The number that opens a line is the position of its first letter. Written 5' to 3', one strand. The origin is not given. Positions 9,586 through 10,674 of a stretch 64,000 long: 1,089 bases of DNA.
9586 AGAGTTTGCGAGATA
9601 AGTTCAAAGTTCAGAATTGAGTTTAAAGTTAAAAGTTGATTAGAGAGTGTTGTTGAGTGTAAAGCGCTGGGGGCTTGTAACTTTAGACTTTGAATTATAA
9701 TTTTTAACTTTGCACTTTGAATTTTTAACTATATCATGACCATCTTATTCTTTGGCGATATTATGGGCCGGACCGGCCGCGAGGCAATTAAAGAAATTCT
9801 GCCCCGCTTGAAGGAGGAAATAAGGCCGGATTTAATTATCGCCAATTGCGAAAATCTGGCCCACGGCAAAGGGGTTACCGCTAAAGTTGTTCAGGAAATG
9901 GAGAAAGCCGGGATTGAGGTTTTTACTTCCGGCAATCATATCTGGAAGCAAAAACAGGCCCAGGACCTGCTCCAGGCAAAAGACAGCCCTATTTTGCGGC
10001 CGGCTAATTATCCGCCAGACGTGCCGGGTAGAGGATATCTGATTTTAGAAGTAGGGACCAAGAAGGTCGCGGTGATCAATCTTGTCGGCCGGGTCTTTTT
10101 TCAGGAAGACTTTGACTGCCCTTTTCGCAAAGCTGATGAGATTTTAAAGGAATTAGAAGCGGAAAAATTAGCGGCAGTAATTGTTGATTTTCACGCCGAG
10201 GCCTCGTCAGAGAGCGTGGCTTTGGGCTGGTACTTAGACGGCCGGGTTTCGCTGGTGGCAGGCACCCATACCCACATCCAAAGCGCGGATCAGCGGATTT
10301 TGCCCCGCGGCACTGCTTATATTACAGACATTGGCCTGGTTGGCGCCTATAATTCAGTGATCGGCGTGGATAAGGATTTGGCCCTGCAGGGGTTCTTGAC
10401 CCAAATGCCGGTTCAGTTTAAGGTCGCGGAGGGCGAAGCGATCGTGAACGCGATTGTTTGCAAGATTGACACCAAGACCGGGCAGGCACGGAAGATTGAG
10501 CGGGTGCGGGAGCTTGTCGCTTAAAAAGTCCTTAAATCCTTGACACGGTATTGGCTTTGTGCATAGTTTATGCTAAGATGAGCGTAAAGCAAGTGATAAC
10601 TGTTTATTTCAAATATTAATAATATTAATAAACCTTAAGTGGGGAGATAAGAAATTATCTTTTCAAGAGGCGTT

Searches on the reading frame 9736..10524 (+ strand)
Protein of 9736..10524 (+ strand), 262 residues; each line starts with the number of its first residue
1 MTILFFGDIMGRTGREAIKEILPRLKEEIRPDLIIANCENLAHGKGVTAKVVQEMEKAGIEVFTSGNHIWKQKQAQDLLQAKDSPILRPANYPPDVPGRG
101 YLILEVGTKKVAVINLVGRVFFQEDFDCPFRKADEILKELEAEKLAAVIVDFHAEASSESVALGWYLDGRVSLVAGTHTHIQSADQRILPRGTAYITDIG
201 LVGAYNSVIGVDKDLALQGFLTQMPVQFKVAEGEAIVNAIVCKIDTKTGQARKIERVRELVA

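Call 29: find_encoding_contigs(protein=window:9736-10524:+, flank=10000, max_places=1)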
Protein window:9736-10524:+ (262 aa): 6 contigs read that carry it; 1 place shown.
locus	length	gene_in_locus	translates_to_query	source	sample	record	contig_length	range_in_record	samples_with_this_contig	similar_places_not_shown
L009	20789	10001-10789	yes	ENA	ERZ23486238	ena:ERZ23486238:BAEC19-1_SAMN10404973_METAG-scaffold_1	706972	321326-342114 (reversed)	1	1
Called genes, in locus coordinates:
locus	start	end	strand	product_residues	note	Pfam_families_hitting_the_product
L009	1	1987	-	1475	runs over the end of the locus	-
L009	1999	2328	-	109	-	PF18908:DUF5663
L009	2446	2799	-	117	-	PF00886:Ribosomal_S16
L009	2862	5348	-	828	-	PF02463:SMC_N, PF13175:AAA_15, PF13304:AAA_21 (weak), PF13476:AAA_23 (weak), PF13555:AAA_29 (weak), PF02463:SMC_N, PF13304:AAA_21 (weak)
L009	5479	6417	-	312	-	PF03990:DUF348 (faint), PF07501:G5, PF03330:DPBB_1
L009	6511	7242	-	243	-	PF22935:RM44_endonuclase, PF14622:Ribonucleas_3_3, PF00636:Ribonuclease_3, PF22892:DSRM_MRPL44 (weak), PF00035:dsrm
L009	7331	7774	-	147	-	PF01029:NusB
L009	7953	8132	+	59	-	-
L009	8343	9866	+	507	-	PF12072:RNase_Y_N, PF08668:HDOD (faint), PF00013:KH_1, PF22891:KH_PNO1_2nd, PF01966:HD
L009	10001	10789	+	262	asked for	PF00149:Metallophos, PF13277:YmdB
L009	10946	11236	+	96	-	PF00216:Bac_DNA_binding, PF18291:HU-HIG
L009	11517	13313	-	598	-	-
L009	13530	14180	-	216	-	PF08220:HTH_DeoR (faint), PF12728:HTH_17 (weak), PF13384:HTH_23 (faint), PF12728:HTH_17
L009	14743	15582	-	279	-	PF00072:Response_reg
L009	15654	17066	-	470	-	PF00989:PAS, PF13188:PAS_8 (faint), PF13596:PAS_10 (weak), PF13426:PAS_9 (weak), PF00512:HisKA, PF02518:HATPase_c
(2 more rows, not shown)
